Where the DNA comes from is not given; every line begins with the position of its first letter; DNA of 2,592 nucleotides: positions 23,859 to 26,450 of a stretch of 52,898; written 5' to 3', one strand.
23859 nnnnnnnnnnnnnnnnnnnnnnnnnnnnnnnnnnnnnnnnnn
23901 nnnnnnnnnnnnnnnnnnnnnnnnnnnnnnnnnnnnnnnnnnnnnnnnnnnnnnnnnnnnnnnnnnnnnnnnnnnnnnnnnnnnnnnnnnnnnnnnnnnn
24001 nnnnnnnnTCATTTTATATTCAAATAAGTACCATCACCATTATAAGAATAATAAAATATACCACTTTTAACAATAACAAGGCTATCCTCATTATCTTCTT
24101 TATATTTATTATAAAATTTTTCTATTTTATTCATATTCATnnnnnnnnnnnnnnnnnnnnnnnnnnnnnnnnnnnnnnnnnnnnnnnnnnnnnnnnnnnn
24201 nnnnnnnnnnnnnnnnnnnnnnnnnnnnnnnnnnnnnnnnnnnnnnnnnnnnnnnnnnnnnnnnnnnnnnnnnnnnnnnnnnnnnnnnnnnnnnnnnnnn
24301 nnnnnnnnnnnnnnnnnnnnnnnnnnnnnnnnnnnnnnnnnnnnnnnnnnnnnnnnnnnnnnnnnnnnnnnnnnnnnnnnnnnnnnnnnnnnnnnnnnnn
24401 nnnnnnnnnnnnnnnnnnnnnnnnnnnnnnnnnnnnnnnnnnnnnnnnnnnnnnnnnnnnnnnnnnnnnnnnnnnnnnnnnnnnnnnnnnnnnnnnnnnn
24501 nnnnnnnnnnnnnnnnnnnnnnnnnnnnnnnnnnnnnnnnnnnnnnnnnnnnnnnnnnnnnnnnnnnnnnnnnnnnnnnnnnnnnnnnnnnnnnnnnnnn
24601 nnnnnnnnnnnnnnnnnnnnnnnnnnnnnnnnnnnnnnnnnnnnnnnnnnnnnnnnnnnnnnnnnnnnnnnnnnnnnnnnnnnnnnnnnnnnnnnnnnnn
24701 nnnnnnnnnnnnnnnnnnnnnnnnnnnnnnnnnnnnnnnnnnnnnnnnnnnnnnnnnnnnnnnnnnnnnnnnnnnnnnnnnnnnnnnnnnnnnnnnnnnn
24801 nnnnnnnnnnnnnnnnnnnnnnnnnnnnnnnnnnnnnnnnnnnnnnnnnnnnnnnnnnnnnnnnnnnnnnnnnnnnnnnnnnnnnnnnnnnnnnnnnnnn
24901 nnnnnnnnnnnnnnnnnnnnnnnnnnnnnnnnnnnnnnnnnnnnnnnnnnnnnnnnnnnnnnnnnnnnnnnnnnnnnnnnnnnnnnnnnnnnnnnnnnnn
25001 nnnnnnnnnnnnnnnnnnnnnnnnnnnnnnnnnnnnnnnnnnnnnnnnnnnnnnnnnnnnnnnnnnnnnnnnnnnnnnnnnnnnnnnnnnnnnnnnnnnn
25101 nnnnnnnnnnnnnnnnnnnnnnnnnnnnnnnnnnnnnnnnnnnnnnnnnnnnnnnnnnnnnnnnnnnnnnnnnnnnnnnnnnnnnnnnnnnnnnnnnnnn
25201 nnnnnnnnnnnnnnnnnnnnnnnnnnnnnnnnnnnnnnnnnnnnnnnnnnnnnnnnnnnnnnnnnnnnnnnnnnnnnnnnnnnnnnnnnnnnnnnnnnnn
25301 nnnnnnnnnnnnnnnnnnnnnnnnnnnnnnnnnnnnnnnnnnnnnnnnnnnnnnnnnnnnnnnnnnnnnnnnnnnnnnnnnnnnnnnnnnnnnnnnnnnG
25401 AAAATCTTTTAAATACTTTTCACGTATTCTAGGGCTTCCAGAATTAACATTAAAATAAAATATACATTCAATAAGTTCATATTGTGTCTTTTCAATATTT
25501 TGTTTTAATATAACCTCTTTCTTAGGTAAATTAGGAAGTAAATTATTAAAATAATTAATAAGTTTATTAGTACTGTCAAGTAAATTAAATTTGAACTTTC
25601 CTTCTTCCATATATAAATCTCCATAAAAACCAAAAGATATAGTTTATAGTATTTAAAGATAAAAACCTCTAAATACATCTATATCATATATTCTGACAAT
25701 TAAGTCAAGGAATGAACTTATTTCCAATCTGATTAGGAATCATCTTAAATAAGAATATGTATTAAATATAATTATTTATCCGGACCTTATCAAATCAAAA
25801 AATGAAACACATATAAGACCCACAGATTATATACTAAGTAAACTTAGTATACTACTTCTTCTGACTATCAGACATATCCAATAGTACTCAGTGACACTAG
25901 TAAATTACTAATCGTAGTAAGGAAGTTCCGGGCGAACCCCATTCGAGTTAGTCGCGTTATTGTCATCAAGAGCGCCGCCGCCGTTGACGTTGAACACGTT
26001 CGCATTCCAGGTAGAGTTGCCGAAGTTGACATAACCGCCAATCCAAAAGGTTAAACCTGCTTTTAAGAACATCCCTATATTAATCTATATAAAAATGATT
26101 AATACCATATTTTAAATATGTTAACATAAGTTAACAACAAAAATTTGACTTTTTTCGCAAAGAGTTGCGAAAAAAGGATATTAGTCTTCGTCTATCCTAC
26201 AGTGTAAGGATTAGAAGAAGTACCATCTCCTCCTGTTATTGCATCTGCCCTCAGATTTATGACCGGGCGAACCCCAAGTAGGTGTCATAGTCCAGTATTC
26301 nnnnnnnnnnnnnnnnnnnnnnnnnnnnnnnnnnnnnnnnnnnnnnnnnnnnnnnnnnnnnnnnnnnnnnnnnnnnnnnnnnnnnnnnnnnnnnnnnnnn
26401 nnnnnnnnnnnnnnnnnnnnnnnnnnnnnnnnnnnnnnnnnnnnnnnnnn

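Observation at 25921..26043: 55% G+C island in a 25% G+C background encoding an asparagine-codon-rich template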

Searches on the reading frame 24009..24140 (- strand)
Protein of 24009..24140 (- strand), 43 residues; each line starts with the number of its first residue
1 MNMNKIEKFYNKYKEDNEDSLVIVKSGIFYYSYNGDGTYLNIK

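Call 6: search_protein_families(library=pfam, proteins=[window:24009-24140:-], max_evalue=0.1)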
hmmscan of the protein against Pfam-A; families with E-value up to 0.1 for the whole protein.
window:24009-24140:- (43 aa): 1 family
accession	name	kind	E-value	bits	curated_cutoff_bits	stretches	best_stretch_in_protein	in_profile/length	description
PF01624.25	MutS_I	-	0.0037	17.9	20.6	1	6-38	3-35/113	MutS domain I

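Call 7: search_protein_families(library=ncbifam, proteins=[window:24009-24140:-], max_evalue=0.1)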
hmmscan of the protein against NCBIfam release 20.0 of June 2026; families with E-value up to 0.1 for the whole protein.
window:24009-24140:- (43 aa): 0 families

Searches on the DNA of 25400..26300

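Call 50: search_rna_families(source=window, start=25400, end=26300, threshold=evalue, max_evalue=5)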
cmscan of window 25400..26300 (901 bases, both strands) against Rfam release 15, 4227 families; matches with E-value up to 5: 6.
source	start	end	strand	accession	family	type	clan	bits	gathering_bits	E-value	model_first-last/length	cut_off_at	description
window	25715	25754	-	RF00608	SNORD99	Gene; snRNA; snoRNA; CD-box;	CL00064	19.7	60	0.46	1-74/74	no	Small nucleolar RNA SNORD99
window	26128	26202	+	RF01496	Afu_182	Gene; sRNA;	-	16.4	65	2.1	1-195/195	no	A. fumigatus sRNA Afu_182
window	25786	25821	-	RF02056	STnc390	Gene; sRNA;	-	15.9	50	2.2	1-60/60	no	Salmonella sRNA STnc390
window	25690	25749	-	RF01561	DdR11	Gene; snRNA; snoRNA; CD-box;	-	15.8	65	3.4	1-76/76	no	Dictyostelium snoRNA DdR11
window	26176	26232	-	RF01222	sn2417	Gene; snRNA; snoRNA; CD-box;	-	15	80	3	1-123/123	no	Small nucleolar RNA sn2417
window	26093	26257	+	RF00628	RgsA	Gene; sRNA;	-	11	88.4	4.2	1-194/194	no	RgsA sRNA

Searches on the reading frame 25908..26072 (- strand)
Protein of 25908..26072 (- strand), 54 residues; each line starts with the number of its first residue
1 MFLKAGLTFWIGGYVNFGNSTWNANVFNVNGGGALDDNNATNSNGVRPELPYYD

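Call 6: search_protein_families(library=pfam, proteins=[window:25908-26072:-], max_evalue=0.1)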
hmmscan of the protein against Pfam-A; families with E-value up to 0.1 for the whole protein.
window:25908-26072:- (54 aa): 0 families
